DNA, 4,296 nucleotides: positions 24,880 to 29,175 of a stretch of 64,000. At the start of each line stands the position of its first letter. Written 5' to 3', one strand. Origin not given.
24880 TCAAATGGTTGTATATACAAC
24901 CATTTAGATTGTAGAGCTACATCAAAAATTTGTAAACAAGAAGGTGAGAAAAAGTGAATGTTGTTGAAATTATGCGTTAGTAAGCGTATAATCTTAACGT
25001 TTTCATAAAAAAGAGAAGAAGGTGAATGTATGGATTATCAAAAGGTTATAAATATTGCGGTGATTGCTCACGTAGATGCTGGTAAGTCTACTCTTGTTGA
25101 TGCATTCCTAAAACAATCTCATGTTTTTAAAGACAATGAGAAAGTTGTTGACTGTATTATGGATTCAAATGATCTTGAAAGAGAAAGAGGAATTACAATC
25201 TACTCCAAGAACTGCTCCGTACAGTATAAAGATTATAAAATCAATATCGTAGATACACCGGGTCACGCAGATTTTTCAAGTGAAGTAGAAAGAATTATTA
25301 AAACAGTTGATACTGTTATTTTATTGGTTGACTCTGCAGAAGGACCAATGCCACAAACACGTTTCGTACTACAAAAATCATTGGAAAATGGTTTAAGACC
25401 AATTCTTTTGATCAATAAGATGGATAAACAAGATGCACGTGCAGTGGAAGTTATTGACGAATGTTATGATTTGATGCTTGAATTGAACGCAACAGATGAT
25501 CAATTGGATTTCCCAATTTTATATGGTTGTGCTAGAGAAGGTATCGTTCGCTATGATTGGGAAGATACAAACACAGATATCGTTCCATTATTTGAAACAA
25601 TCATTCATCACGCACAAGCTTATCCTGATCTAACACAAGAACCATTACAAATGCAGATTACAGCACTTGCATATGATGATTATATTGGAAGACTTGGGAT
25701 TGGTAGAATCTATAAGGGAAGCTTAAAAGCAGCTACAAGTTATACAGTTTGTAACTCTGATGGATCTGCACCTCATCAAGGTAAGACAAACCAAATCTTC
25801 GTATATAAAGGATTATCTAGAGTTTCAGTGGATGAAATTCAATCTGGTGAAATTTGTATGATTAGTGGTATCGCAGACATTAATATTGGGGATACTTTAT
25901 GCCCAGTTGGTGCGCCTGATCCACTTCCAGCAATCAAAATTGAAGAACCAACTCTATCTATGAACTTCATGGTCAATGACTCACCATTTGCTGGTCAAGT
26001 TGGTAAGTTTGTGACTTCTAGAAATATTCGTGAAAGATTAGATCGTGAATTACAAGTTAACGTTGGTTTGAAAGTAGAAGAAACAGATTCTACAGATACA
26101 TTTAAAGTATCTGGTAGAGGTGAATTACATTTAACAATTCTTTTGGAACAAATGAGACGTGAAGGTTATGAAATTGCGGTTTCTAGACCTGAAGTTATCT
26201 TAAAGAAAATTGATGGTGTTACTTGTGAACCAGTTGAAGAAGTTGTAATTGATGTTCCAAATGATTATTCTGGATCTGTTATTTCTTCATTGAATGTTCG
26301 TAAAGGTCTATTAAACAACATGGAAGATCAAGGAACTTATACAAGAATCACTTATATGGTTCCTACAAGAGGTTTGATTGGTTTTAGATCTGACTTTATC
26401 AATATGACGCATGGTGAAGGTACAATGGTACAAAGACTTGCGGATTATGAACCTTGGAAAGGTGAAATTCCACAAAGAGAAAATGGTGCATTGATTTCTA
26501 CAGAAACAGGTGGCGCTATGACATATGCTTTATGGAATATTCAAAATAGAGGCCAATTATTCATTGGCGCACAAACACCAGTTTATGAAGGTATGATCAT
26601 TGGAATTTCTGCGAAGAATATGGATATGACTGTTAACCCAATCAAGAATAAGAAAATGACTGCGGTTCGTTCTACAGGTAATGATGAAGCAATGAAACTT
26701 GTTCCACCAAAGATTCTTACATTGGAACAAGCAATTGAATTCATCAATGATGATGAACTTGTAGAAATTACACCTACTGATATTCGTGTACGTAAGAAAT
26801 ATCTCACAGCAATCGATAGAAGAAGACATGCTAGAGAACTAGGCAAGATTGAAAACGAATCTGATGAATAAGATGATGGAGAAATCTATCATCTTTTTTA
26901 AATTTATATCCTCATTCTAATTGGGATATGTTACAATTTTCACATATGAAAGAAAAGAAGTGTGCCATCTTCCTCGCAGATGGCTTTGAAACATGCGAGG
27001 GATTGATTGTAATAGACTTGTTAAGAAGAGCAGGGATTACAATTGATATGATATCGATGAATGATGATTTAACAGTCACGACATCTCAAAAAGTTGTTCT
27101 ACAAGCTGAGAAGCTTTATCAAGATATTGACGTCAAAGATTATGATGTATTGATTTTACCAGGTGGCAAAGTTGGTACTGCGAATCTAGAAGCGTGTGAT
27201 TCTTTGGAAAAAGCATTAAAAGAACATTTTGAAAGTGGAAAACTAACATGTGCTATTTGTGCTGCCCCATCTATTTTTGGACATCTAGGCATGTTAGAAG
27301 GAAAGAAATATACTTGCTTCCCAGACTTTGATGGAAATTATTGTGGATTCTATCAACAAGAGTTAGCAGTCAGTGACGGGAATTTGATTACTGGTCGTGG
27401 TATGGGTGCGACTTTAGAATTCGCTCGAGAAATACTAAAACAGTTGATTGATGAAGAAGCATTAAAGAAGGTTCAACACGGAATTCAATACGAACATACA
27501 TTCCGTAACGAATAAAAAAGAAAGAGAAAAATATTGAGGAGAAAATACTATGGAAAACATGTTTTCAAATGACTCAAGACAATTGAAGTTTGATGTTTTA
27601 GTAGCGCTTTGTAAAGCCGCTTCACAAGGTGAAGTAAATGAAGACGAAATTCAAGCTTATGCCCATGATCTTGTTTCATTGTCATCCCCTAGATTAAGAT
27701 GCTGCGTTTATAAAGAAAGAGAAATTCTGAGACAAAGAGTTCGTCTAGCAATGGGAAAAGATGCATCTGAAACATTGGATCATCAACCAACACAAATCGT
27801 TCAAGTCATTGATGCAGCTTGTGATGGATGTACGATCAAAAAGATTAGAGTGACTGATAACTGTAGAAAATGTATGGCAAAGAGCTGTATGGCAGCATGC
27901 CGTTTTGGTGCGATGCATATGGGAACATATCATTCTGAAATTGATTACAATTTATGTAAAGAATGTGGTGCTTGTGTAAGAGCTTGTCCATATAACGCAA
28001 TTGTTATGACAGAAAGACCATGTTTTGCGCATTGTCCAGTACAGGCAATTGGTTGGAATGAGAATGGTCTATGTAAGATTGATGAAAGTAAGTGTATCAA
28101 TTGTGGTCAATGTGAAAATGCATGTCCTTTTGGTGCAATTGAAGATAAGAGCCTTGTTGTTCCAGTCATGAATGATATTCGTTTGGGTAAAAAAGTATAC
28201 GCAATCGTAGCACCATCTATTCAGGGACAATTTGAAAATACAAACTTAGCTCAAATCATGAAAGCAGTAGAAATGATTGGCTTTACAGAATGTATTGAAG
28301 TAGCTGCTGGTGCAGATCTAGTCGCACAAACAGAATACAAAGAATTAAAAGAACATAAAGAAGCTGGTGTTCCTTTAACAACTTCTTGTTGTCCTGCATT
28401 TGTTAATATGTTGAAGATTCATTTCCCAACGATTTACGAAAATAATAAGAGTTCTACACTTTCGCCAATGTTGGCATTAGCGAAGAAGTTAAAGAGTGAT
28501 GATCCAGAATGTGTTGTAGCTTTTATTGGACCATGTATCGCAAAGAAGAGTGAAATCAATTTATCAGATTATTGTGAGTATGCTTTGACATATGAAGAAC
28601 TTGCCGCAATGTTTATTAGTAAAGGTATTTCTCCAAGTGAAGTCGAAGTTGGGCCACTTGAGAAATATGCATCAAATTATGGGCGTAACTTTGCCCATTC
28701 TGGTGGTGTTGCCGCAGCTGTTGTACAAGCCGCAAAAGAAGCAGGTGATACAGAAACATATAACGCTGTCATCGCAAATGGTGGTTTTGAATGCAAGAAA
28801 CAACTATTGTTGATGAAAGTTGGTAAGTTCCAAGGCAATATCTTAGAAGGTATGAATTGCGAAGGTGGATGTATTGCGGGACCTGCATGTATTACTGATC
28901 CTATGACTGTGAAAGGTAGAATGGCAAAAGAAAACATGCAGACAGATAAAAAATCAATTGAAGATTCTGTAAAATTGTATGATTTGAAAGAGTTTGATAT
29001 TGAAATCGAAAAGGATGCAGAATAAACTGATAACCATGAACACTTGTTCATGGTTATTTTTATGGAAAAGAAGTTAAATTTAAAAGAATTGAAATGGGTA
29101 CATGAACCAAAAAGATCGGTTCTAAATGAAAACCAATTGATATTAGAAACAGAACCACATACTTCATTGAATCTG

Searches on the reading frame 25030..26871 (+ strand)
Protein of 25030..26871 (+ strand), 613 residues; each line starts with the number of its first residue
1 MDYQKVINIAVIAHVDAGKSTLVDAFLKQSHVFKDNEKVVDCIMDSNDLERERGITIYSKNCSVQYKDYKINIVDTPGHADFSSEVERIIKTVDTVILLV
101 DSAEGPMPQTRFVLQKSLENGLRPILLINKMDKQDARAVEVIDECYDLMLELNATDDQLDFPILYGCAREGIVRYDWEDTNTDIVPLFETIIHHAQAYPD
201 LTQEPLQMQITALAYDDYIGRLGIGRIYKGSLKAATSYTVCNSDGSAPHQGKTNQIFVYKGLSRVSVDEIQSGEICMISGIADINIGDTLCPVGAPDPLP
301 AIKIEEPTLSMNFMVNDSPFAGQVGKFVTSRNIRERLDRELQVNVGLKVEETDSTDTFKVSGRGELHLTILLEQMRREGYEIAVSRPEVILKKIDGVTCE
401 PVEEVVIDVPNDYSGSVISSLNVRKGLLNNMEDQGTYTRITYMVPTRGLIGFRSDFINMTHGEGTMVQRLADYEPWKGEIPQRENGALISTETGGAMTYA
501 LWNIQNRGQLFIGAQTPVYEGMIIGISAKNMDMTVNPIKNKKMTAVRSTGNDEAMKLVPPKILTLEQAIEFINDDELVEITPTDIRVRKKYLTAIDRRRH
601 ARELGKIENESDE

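Call 42: search_protein_families(library=pfam, proteins=[window:25030-26871:+], max_evalue=0.00001)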
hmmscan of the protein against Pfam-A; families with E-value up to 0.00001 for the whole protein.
window:25030-26871:+ (613 aa): 6 families
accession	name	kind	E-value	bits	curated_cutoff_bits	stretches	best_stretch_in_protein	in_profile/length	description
PF00009.33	GTP_EFTU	-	5.9e-52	176.4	26.5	1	5-196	2-187/188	Elongation factor Tu GTP binding domain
PF21018.2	BipA_C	-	2.2e-44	150.1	23.8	1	485-593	1-109/110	TypA/BipA C-terminal domain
PF00679.30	EFG_C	-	6.2e-23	81.1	27.9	1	398-483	2-88/89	Elongation factor G C-terminus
PF01926.29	MMR_HSR1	-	1.5e-07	31.9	21.9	1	9-130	2-113/113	50S ribosome-binding GTPase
PF22042.2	EF-G_D2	-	2.2e-06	28.1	27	1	210-291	6-82/84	Elongation factor G domain 2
PF03144.31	GTP_EFTU_D2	-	5.3e-06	27.2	30.3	0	220-291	1-73/73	Elongation factor Tu domain 2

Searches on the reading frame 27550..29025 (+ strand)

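Call 42: search_protein_families(library=pfam, proteins=[window:27550-29025:+], max_evalue=0.00001)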
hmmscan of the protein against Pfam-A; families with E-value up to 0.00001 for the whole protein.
window:27550-29025:+ (491 aa): 11 families
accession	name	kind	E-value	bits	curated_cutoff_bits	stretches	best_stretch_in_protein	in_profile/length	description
PF02906.19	Fe_hyd_lg_C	-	9.7e-51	173.2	22.1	1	214-445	1-245/245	Iron only hydrogenase large subunit, C-terminal domain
PF12837.12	Fer4_6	-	7.8e-17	60.8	25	2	176-197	3-24/24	4Fe-4S binding domain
PF00037.32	Fer4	-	3.3e-14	52.5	21.1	2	176-198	2-24/24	4Fe-4S binding domain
PF12838.12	Fer4_7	-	2.2e-12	47.7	27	1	136-196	2-52/52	4Fe-4S dicluster domain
PF25160.1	LdpA_Fe-S-bd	-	8.1e-10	38.8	27.6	1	155-201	6-47/49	LdpA Fe-S cluster-binding domain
PF13187.11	Fer4_9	-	1.1e-08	35.5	27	0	104-151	1-52/52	4Fe-4S dicluster domain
PF12797.12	Fer4_2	-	4.1e-08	33.1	24.5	0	177-194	5-22/22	4Fe-4S binding domain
PF13237.11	Fer4_10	-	5.5e-07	29.9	25.5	0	176-202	3-22/53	4Fe-4S dicluster domain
PF13247.11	Fer4_11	-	1.3e-06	29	26.2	0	101-154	6-62/100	4Fe-4S dicluster domain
PF14697.11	Fer4_21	-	1.7e-06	28.5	35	0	158-197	14-57/59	4Fe-4S dicluster domain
PF12800.12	Fer4_4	-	2.5e-06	27.8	24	0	180-195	2-17/17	4Fe-4S binding domain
